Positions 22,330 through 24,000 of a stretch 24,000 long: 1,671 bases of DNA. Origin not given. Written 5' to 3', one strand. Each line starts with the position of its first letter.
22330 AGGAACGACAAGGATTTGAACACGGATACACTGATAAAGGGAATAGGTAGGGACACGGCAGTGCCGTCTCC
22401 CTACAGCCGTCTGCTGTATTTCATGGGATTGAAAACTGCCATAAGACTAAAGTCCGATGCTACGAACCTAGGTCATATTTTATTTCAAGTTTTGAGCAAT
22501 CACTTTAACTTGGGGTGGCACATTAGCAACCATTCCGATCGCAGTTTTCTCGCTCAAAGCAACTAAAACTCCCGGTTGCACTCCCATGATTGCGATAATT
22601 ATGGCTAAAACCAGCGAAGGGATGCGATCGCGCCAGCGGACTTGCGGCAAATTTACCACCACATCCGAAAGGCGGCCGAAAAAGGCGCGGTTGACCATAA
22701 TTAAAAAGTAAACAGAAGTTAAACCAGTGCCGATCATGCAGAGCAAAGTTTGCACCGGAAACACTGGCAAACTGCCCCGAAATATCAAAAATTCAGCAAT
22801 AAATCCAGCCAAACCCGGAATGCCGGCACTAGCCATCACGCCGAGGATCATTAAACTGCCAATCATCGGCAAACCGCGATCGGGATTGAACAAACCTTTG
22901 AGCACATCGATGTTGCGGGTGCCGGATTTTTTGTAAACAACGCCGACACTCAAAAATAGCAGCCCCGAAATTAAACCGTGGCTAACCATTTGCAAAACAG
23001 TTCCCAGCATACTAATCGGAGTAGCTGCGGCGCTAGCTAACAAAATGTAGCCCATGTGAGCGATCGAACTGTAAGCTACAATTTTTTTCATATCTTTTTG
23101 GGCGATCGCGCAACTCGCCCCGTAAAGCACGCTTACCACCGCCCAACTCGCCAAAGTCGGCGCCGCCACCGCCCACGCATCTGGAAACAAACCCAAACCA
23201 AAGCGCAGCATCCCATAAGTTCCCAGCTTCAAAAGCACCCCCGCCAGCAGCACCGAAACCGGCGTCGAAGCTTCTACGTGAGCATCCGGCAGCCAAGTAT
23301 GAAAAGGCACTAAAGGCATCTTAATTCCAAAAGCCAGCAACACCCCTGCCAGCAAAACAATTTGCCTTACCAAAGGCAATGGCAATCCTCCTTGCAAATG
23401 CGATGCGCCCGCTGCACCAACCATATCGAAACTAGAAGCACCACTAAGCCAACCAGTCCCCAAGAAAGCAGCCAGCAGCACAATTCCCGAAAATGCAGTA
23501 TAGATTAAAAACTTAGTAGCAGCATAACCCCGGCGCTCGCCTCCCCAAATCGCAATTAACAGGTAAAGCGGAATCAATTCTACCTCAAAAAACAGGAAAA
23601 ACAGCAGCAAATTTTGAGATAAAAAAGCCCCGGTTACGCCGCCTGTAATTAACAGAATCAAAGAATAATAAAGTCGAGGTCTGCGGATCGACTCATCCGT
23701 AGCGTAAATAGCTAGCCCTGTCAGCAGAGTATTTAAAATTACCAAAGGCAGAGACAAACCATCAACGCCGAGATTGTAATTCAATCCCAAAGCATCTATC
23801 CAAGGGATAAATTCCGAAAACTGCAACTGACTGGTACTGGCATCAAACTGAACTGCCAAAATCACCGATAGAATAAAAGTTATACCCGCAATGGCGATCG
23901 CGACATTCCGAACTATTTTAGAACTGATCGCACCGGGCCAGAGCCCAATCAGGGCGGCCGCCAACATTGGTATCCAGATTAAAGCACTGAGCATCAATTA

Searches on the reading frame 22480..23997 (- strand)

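Call 19: search_protein_families(library=pfam, proteins=[window:22480-23997:-], max_evalue=0.001)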
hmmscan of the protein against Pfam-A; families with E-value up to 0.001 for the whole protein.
window:22480-23997:- (505 aa): 2 families
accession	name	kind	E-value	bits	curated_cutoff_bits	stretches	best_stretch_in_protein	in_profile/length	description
PF00361.26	Proton_antipo_M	-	1e-66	225.6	21.5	1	127-427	1-294/294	NADH:quinone oxidoreductase/Mrp antiporter, TM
PF01059.23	Oxidored_q5_N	-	0.00068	20.1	22.7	1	44-115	25-101/110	NADH-ubiquinone oxidoreductase chain 4, amino terminus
